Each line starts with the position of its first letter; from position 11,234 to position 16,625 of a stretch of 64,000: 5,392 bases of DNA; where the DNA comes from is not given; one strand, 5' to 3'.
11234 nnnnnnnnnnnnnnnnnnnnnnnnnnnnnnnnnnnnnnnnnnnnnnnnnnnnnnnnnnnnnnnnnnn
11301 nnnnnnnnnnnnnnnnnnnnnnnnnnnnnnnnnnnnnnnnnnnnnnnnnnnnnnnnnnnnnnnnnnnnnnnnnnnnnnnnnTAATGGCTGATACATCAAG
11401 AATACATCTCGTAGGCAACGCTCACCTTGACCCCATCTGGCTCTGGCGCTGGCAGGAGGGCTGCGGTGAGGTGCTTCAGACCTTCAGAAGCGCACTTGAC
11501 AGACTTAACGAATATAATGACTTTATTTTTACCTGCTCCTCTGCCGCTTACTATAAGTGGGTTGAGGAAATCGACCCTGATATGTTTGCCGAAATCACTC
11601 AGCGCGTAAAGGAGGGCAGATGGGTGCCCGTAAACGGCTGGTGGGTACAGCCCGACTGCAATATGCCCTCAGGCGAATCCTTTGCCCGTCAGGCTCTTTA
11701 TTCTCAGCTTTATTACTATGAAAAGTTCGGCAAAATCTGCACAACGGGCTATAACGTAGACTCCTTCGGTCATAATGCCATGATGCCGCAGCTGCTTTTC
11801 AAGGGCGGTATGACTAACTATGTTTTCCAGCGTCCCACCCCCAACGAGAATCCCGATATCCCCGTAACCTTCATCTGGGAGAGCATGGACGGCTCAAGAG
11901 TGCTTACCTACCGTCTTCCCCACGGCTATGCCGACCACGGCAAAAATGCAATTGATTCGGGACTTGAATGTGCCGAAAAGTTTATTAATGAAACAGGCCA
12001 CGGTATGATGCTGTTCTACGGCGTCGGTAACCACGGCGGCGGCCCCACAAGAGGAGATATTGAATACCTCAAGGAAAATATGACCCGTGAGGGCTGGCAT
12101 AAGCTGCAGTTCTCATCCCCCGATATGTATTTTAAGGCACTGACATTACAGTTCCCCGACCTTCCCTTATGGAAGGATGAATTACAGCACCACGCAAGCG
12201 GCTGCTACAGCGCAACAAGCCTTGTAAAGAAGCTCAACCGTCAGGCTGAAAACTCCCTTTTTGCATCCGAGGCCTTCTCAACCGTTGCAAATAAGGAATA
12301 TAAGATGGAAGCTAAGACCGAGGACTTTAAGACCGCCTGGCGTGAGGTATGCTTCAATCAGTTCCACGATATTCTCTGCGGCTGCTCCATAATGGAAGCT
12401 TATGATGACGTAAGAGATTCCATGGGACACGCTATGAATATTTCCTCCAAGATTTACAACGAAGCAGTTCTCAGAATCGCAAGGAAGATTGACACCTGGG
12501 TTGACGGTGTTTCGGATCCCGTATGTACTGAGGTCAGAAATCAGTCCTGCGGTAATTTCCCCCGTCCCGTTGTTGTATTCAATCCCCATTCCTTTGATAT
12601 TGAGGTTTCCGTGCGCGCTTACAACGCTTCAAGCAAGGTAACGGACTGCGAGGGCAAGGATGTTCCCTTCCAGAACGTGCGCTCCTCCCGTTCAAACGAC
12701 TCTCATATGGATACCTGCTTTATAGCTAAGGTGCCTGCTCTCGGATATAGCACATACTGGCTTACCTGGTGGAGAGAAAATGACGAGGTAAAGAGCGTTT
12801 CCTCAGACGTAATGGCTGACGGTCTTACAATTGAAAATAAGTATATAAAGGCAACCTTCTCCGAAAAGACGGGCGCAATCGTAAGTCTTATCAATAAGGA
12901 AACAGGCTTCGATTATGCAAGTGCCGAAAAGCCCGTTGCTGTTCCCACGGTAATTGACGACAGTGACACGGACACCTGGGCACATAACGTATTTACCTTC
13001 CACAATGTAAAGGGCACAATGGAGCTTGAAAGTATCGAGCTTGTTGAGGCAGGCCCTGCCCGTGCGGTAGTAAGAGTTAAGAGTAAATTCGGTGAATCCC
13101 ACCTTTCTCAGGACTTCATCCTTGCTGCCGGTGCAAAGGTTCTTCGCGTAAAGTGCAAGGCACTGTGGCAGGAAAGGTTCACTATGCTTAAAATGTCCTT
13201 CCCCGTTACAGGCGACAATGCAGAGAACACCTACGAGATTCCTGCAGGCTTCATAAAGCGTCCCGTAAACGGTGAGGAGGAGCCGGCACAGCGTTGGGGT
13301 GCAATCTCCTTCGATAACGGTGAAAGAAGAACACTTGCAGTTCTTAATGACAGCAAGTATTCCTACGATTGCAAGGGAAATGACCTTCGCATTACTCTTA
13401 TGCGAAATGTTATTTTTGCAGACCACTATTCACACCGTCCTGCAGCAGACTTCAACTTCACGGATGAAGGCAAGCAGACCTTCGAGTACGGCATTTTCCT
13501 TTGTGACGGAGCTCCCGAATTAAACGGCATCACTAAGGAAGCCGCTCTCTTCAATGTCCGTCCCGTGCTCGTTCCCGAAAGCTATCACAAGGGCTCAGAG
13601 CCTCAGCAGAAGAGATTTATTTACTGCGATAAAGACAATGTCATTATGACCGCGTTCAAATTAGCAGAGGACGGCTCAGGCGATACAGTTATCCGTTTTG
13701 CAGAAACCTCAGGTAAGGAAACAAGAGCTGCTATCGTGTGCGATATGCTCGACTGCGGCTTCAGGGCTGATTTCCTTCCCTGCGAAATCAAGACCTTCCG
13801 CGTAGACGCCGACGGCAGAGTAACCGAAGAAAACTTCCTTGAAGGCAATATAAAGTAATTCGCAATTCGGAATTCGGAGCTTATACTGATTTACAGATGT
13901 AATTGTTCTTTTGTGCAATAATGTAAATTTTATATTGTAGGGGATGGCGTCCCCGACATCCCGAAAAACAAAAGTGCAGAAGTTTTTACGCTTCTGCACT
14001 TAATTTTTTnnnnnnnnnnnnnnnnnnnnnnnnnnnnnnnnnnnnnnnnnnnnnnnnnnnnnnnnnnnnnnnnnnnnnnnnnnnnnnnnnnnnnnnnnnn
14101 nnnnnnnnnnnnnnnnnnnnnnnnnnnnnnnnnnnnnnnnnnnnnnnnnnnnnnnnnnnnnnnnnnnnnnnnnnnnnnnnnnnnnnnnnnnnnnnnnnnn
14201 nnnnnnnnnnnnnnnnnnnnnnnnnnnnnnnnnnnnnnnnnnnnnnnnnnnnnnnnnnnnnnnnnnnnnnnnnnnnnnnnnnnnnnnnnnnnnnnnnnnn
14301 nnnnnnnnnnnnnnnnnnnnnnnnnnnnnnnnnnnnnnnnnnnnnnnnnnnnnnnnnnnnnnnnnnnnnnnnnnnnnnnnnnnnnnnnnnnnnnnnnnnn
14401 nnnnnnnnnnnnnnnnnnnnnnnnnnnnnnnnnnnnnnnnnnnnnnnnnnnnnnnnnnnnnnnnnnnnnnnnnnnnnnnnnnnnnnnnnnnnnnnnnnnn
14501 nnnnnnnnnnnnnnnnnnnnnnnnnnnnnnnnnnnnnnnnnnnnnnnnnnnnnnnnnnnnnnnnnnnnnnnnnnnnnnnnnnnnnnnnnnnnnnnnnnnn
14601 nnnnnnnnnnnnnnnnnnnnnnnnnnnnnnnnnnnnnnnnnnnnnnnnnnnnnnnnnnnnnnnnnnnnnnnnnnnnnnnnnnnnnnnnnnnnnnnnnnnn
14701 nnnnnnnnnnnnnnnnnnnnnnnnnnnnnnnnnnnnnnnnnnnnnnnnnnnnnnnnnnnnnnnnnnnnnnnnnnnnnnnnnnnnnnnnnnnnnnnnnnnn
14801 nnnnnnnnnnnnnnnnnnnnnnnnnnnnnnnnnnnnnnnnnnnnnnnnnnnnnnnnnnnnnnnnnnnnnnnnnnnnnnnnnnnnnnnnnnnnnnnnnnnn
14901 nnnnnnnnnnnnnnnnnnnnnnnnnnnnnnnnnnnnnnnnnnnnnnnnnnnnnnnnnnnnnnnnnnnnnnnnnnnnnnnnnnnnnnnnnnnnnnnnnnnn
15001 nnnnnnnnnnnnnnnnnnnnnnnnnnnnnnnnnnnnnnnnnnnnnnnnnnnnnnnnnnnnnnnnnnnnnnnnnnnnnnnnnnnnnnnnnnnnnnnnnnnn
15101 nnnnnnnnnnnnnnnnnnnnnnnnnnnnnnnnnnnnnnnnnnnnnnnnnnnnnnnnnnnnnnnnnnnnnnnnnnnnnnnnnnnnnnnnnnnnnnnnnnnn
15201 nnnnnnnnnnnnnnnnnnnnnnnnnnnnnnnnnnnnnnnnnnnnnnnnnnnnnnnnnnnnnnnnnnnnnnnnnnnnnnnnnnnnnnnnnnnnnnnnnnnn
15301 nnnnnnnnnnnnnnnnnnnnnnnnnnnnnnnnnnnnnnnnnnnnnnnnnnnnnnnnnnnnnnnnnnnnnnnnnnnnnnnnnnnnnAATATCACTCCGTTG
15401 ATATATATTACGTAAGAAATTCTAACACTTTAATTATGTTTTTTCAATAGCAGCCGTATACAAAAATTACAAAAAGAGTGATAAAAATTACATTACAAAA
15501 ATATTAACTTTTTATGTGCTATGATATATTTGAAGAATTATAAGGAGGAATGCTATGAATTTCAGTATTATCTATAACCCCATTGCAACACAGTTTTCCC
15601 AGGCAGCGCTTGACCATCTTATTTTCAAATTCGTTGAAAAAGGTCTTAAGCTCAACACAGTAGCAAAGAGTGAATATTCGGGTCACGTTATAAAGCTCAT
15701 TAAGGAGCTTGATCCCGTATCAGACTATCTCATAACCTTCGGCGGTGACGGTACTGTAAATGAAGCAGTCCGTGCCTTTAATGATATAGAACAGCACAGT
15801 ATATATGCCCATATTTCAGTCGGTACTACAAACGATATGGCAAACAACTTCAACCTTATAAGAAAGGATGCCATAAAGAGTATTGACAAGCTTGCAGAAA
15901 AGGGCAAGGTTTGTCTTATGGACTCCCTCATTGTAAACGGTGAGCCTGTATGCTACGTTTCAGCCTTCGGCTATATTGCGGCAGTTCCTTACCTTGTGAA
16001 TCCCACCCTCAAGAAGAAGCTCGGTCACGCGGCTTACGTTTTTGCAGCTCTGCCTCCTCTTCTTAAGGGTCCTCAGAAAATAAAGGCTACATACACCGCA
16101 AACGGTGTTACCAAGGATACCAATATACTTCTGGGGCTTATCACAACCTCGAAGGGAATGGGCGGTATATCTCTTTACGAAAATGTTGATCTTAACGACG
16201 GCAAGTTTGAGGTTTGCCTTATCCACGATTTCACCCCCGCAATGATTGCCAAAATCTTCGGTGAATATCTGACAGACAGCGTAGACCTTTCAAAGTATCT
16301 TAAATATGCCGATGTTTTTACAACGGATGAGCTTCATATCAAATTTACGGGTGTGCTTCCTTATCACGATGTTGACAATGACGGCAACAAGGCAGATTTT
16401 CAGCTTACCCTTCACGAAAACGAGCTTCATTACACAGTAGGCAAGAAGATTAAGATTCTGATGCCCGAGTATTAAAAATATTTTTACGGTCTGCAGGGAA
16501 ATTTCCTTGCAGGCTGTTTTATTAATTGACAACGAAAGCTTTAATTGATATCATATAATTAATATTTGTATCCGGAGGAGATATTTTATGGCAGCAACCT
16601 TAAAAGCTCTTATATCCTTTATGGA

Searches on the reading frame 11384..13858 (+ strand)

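Call 20: search_protein_families(library=pfam, proteins=[window:11384-13858:+], max_evalue=0.00001)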
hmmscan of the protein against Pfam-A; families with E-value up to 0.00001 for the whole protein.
window:11384-13858:+ (824 aa): 3 families
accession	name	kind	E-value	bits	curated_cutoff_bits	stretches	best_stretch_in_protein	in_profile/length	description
PF01074.27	Glyco_hydro_38N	-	1.2e-62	212.3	25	1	7-263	2-269/270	Glycosyl hydrolases family 38 N-terminal domain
PF07748.19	Glyco_hydro_38C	-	1.4e-29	104.2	25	1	483-681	1-205/206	Glycosyl hydrolases family 38 C-terminal domain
PF09261.16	Alpha-mann_mid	-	1.2e-17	64.2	31.1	1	272-362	4-93/96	Alpha mannosidase middle domain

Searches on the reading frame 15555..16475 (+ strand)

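Call 20: search_protein_families(library=pfam, proteins=[window:15555-16475:+], max_evalue=0.00001)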
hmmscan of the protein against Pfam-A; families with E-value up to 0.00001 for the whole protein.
window:15555-16475:+ (306 aa): 1 family
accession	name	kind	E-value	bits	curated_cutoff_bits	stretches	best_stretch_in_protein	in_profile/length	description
PF00781.29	DAGK_cat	-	1.2e-13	51.1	23.6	1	4-116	3-115/125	Diacylglycerol kinase catalytic domain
